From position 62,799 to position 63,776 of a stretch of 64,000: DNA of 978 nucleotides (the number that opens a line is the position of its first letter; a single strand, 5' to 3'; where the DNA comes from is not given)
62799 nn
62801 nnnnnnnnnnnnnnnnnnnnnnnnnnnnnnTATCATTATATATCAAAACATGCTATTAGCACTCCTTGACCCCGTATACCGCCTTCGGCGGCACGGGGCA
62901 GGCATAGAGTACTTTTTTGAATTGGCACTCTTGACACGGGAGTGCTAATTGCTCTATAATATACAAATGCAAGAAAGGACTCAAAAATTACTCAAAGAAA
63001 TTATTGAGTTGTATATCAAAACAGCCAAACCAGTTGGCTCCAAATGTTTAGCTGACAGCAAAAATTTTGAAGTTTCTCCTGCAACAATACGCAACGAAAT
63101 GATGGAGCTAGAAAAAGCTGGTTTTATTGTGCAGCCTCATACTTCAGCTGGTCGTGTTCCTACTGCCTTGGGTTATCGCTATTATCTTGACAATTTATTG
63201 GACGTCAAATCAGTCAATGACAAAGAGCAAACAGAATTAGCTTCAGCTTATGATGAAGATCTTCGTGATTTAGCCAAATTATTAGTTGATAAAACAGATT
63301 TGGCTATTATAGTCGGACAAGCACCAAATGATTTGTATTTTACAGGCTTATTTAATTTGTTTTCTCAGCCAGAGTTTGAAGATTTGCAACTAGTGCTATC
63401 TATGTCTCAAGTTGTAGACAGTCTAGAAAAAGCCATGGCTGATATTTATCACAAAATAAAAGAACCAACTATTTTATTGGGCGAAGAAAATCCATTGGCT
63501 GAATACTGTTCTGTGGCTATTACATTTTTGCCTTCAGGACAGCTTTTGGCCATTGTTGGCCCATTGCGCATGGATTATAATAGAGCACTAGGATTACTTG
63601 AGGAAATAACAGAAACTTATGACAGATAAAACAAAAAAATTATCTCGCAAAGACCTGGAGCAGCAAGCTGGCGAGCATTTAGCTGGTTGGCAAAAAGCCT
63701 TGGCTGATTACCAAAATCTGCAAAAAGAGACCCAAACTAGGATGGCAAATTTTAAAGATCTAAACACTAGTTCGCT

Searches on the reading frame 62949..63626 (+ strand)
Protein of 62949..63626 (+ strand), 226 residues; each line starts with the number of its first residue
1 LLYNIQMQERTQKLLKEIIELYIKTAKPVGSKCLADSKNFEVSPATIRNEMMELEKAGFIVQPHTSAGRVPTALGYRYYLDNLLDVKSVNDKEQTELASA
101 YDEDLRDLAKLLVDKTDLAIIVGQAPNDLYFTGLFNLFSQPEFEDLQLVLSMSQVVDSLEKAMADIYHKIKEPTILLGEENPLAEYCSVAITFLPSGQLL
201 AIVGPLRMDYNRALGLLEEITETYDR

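Call 12: search_protein_families(library=pfam, proteins=[window:62949-63626:+], max_evalue=0.01)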
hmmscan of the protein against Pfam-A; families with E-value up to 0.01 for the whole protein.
window:62949-63626:+ (226 aa): 4 families
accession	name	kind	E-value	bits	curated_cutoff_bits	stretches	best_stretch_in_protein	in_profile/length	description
PF01628.27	HrcA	-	3.8e-12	47.1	22.2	1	86-213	87-214/215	HrcA protein C terminal domain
PF03444.21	HrcA_DNA-bdg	-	3.4e-05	23.9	21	1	11-77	6-71/79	Winged helix-turn-helix transcription repressor, HrcA DNA-binding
PF08220.18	HTH_DeoR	-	0.0016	18.6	21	1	39-66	23-50/57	DeoR-like helix-turn-helix domain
PF08279.18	HTH_11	-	0.0018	18.5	25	1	16-62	3-47/55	HTH domain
